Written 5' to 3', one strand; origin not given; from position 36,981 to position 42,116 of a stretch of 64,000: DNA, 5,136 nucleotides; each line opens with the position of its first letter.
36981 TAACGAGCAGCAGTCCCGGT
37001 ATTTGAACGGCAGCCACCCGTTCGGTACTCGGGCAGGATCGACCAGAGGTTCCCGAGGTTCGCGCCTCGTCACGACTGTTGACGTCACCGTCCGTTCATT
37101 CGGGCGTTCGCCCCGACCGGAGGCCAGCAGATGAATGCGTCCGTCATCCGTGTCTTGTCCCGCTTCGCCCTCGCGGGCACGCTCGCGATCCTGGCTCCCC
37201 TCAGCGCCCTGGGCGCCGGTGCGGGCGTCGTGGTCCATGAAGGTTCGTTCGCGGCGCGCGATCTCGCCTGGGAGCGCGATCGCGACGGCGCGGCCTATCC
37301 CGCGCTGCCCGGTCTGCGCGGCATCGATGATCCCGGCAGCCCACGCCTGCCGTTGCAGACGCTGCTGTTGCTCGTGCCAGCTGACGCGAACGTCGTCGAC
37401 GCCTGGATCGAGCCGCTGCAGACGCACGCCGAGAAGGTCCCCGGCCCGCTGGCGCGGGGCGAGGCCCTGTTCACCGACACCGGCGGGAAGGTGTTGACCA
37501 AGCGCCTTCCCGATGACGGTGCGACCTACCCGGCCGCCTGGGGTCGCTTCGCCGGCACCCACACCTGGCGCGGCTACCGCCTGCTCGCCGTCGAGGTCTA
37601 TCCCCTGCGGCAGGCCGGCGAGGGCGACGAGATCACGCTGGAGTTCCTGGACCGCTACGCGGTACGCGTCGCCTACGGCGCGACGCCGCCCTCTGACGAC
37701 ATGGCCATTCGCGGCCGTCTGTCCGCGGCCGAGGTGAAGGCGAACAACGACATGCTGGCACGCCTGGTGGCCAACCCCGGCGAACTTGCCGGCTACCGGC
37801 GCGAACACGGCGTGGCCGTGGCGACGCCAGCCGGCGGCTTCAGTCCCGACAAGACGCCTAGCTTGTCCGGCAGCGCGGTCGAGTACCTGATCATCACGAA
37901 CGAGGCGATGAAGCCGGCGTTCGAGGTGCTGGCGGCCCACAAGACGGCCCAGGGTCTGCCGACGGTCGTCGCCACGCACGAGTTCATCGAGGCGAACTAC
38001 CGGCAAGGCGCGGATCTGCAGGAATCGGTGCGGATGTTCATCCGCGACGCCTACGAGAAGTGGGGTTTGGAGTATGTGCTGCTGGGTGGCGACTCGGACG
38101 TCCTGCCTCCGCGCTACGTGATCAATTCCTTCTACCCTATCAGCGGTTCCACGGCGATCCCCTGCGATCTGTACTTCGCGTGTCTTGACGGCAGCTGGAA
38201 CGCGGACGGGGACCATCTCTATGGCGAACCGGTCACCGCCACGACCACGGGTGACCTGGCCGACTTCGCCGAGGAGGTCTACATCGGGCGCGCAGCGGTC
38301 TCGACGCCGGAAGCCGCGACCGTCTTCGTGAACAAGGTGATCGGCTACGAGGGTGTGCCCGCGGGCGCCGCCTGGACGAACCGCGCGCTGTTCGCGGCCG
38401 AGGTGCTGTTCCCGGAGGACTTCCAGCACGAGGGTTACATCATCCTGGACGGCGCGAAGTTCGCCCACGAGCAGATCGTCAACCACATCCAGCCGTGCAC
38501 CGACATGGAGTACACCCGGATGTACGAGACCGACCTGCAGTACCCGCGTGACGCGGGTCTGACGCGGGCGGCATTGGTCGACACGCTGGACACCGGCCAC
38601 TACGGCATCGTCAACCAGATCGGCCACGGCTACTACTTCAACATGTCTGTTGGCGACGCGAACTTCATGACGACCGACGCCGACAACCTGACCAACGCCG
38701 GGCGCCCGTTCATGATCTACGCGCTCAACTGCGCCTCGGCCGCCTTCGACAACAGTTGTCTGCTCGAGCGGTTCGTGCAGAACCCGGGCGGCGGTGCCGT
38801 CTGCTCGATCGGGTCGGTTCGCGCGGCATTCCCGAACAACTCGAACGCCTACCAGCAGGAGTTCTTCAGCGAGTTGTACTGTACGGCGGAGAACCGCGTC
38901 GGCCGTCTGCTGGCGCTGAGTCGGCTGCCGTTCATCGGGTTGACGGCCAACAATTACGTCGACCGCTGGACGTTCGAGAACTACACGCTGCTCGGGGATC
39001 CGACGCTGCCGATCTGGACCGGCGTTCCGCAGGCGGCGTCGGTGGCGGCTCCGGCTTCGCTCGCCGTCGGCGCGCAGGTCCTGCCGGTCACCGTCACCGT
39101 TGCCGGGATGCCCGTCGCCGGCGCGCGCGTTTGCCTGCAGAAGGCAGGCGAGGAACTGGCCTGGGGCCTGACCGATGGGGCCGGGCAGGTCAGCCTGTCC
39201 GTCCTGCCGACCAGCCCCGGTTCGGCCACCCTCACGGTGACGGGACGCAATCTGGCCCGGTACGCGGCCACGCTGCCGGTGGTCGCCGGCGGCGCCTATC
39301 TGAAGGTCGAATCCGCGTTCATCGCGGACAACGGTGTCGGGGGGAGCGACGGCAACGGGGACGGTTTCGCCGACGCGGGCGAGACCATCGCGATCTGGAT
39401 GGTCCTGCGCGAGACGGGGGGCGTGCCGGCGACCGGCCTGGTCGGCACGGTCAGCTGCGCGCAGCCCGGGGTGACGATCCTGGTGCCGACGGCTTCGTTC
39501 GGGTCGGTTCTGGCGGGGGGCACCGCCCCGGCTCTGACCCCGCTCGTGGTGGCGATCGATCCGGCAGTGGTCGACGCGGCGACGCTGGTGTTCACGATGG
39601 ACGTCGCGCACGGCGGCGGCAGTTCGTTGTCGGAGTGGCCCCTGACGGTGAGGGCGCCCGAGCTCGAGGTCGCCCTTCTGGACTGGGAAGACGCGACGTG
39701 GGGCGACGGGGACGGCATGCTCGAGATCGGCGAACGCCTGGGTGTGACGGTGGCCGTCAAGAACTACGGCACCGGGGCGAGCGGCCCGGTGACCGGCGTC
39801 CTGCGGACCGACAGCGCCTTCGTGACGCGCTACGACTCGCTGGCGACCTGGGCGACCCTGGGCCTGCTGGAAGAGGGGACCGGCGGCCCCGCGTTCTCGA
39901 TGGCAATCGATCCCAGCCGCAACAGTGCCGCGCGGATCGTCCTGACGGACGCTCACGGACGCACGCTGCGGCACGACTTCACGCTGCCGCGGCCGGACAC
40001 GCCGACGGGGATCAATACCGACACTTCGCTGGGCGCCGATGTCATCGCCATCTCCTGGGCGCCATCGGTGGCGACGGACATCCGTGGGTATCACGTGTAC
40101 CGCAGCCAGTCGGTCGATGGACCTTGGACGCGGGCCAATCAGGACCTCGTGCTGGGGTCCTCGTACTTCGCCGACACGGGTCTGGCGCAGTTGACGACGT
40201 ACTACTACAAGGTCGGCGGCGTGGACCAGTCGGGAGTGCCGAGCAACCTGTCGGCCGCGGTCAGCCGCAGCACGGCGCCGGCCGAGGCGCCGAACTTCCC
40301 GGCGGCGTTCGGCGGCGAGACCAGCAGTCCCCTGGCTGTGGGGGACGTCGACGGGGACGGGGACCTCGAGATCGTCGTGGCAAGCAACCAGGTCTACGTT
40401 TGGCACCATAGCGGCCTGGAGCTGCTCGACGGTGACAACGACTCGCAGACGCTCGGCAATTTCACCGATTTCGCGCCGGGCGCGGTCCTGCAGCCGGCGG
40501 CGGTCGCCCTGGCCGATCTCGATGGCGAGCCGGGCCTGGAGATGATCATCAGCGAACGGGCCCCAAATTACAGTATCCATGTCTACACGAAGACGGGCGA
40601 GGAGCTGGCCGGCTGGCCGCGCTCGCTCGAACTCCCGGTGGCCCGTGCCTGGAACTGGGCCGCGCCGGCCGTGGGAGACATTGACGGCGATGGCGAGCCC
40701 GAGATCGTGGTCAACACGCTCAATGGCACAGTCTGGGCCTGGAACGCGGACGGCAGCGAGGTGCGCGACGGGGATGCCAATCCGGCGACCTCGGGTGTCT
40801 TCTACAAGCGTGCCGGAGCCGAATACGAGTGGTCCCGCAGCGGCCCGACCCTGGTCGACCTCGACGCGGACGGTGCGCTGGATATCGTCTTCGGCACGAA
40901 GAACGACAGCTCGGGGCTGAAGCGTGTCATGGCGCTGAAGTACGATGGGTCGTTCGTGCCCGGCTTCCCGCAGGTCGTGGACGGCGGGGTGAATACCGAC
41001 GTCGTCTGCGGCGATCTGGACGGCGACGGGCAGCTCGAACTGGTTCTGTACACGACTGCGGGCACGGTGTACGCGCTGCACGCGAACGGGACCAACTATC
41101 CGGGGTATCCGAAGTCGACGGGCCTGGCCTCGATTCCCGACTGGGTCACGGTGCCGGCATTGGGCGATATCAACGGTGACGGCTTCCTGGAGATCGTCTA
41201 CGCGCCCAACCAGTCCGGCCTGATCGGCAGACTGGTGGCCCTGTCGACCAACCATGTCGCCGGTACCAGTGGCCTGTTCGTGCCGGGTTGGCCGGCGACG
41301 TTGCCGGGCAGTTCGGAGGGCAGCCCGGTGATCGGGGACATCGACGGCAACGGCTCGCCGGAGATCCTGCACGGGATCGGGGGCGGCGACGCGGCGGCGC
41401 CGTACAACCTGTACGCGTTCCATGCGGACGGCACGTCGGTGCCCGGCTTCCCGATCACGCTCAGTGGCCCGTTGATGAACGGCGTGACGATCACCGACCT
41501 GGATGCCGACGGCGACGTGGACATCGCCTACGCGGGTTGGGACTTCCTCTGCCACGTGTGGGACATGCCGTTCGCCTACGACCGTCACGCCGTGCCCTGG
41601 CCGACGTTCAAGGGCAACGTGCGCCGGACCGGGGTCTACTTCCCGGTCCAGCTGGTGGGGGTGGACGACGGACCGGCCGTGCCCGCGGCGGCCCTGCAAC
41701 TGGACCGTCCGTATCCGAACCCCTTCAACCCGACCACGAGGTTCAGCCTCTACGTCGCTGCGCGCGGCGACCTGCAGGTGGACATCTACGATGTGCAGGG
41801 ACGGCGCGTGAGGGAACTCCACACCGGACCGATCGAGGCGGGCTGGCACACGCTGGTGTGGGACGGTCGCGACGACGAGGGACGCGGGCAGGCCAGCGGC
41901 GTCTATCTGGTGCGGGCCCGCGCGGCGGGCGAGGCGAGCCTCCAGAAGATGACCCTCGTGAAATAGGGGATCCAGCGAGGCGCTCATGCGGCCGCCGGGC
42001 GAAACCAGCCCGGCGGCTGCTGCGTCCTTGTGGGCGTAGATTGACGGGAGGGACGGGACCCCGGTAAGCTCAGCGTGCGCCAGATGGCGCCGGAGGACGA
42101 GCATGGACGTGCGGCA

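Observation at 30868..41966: O-antigen-ligase-family gene, GT1 and WecA-like initiating transferase lie directly upstream of a gingipain-family T9SS cargo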

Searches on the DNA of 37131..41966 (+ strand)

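Call 83: build_rna_model(alignment_id=A8, structure=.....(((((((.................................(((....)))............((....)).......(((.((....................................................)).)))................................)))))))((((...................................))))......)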
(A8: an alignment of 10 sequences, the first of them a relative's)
Model R1 built from alignment A8 (10 sequences, 234 columns); structure: as given.
model positions 144; base pairs 21; branch points 3; effective number of sequences 3.31; information 0.59 bits per position. Calibrated on 0.2 Mb of random sequence (short: E-values are rough).
structure used (alignment columns):
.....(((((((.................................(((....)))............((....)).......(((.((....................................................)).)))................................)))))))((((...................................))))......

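Call 84: search_with_rna_model(model_id=R1, sources=[window, L001, L003, L004, L005, L006, L007, L008, L009, L011, L012, L013, L014, L015, L016, L017, L018, L019, L020, L021, L022, L023, L024, L025, L026, L027, L028, L029, L030, L031, L033, L035, L036, L037, L038, L039, L040, L041, L042, L043, L044, L045, L046, L047, L048, L049, L050, L051, L052, L053, L056, L057, L058, L062, L063, L064, L065, L066, L067, L068, L069, L070, L071, L072, L073, L074, L075, L076, L077, L078, L079, L080, L081, L082, L083, L084, L085], max_evalue=0.01, make_alignment=true)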
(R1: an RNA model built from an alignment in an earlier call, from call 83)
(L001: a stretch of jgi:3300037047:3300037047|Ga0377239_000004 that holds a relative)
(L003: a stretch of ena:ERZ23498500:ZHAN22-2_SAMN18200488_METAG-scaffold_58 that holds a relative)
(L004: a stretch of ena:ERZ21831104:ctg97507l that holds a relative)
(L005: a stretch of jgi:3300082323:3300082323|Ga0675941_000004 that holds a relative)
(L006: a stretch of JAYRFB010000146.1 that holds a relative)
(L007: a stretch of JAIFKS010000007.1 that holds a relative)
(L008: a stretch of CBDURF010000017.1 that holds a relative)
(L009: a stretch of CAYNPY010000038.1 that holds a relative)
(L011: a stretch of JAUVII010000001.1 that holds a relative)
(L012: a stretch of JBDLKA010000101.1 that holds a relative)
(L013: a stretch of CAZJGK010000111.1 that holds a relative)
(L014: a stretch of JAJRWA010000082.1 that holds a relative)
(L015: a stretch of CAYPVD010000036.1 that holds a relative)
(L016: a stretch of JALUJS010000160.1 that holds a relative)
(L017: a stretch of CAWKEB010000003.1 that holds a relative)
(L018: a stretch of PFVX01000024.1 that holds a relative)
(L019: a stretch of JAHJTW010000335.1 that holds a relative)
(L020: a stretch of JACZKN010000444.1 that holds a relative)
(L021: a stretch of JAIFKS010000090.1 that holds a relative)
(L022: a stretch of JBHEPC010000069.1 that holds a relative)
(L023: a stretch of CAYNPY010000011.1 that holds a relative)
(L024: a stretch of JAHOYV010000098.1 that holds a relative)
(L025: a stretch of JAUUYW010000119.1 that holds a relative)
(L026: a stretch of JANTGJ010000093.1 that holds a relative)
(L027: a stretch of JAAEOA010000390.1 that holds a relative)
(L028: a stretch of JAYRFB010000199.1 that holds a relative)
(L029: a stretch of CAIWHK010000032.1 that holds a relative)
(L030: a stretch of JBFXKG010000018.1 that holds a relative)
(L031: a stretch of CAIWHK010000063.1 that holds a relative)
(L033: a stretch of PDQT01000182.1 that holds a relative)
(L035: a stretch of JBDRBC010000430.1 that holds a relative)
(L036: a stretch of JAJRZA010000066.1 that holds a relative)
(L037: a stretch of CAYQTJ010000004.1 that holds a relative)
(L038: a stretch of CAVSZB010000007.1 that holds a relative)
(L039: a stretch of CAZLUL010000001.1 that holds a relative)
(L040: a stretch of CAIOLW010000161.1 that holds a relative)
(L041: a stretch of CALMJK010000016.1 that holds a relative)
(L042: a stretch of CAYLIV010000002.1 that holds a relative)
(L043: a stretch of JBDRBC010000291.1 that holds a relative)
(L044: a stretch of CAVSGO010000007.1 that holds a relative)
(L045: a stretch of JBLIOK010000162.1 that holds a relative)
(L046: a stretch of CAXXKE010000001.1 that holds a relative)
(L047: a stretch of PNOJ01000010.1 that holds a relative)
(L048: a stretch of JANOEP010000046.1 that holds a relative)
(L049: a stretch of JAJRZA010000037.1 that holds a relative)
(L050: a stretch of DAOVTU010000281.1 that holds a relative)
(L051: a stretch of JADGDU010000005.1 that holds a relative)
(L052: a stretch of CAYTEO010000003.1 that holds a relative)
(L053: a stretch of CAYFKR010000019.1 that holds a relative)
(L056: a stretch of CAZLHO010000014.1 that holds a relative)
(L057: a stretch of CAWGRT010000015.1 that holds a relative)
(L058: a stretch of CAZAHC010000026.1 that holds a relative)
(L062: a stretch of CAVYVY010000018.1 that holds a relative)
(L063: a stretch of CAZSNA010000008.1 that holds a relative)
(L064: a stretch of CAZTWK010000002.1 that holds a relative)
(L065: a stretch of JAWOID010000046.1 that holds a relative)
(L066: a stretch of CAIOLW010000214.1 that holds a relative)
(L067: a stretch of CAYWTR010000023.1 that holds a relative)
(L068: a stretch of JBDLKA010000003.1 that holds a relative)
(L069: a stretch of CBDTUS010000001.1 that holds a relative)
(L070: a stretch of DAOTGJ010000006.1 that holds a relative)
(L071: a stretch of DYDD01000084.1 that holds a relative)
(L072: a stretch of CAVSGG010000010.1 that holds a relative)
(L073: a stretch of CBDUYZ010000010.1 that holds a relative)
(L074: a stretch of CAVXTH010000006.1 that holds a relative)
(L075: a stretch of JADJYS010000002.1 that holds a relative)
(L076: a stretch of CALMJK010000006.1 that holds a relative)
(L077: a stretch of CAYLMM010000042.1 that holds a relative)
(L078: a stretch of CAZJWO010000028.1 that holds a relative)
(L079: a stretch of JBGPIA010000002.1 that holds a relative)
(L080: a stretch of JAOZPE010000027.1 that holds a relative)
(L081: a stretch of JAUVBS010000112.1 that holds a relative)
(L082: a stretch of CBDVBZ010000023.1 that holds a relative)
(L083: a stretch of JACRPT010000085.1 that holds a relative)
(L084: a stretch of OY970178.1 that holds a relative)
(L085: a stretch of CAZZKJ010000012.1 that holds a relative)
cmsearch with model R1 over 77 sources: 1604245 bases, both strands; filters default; matches with E-value up to 0.01: 23.
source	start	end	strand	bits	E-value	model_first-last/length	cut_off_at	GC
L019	9040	9188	+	116.3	9.6e-29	1-144/144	no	0.57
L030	7083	7230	+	111.9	1.4e-27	1-144/144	no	0.59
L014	9728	9901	+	111.8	1.5e-27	1-144/144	no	0.53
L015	4592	4734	+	111.5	1.8e-27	1-144/144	no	0.58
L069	9706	9876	+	111.2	2.2e-27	1-144/144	no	0.53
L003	9769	9933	+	109.6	5.9e-27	1-144/144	no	0.48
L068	9676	9858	+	108.2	1.4e-26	1-144/144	no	0.54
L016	384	525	+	107.7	1.9e-26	1-144/144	no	0.61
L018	9797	9936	+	105.5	7.4e-26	1-144/144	no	0.55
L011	9651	9851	+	103.2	3.2e-25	1-144/144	no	0.48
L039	9738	9899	+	101.6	8.6e-25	1-144/144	no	0.56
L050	1293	1479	+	74.1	2.1e-17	1-144/144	no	0.5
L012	5295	5468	+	64.5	8.2e-15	1-144/144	no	0.49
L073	9782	9933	+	62.9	2.3e-14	1-144/144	no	0.46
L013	1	122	+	55.9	1.7e-12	21-144/144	5'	0.5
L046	9676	9829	+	51.9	2e-11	1-144/144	no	0.55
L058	7946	8086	+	44.2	2.4e-09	1-144/144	no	0.54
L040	9731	9863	+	41.6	1.2e-08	1-144/144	no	0.64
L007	9828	9945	+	35.9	4.2e-07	1-144/144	no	0.67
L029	9744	9864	+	35.4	5.6e-07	1-144/144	no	0.62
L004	9824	9978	+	35.1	6.8e-07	1-144/144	no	0.52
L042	9797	9929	+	31.8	5.2e-06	1-144/144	no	0.5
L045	2185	2362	+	30.2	1.4e-05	1-144/144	no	0.44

Alignment A9: 23 matches aligned to the model, 274 columns, each read 5' to 3' on its own strand. Consensus structure (alignment columns), stored with it:
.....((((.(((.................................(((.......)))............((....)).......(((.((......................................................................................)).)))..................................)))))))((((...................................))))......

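Call 86: search_with_rna_model(model_id=R1, source=window, filters=off, max_evalue=10, show_alignments=1)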
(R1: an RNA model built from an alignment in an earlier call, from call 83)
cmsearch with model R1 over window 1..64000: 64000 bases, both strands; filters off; matches with E-value up to 10: 48.
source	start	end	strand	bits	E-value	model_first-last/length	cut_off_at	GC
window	21651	21733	+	9.2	0.24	1-144/144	no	0.59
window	36923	37074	+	9.1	0.26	1-144/144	no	0.64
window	9015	9045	-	9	0.28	1-144/144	no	0.65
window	62875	62960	+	7.8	0.6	1-144/144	no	0.67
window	12220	12254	+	6.7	1.2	1-144/144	no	0.77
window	3372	3457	+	6.4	1.5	1-144/144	no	0.67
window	25456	25508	+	6.3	1.5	1-144/144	no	0.81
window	15579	15669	+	6.2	1.6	1-144/144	no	0.7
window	37374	37403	+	5.9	1.9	1-144/144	no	0.7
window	980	1011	-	5.9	1.9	61-96/144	no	0.78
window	45972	45999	+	5.3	2.9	1-144/144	no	0.71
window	47460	47532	-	5.2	2.9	1-144/144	no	0.66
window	9564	9657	-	5.2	3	1-144/144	no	0.67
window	34937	35015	+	5.2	3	1-144/144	no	0.68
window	4719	4773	+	4.9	3.6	1-144/144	no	0.62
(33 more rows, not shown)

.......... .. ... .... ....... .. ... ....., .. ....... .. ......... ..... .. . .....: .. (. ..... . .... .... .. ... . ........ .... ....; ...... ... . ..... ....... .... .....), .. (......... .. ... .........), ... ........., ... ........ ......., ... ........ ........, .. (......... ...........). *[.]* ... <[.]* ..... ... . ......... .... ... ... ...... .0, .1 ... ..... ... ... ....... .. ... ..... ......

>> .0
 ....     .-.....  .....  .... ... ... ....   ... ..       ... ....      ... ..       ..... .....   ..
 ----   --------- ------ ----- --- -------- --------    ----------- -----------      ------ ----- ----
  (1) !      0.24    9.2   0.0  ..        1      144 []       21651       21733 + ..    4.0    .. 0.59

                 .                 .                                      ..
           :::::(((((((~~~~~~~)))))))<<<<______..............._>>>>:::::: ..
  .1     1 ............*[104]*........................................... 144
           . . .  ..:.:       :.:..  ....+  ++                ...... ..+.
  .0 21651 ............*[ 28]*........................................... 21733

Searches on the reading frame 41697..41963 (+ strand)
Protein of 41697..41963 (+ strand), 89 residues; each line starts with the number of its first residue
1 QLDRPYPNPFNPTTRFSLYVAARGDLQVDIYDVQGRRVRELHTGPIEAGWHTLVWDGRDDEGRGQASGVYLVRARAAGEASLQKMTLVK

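Call 100: search_protein_representatives(protein=window:41697-41963:+)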
Query: 89 residues. Proteins with E-value up to 0.001 (for the whole library): 198074; up to 1e-10: 27969; up to 1e-30: 19. The best 150 are listed.
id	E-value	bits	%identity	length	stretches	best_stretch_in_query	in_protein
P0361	2.4e-74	261.2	29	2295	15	3-81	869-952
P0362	8.0e-70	246.7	30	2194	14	7-72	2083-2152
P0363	6.0e-61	218.3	29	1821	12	17-77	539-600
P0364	3.6e-60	215.9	29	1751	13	7-76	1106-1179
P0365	7.1e-51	186.1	30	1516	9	4-74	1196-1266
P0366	7.8e-49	179.6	31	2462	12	12-84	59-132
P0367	1.2e-45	169.4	28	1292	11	9-80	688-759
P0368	1.6e-44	165.8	29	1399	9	2-81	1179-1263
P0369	6.8e-44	163.8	33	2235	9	12-86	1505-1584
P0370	3.0e-43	161.7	29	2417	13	20-76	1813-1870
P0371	4.0e-43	161.4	29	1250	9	12-79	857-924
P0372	5.6e-38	144.9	30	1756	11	11-73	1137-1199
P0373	6.3e-37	141.5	30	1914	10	5-73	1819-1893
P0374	2.1e-36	139.9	30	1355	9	12-82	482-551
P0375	2.7e-36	139.5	31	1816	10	5-71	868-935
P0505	1.8e-18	82.5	56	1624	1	6-89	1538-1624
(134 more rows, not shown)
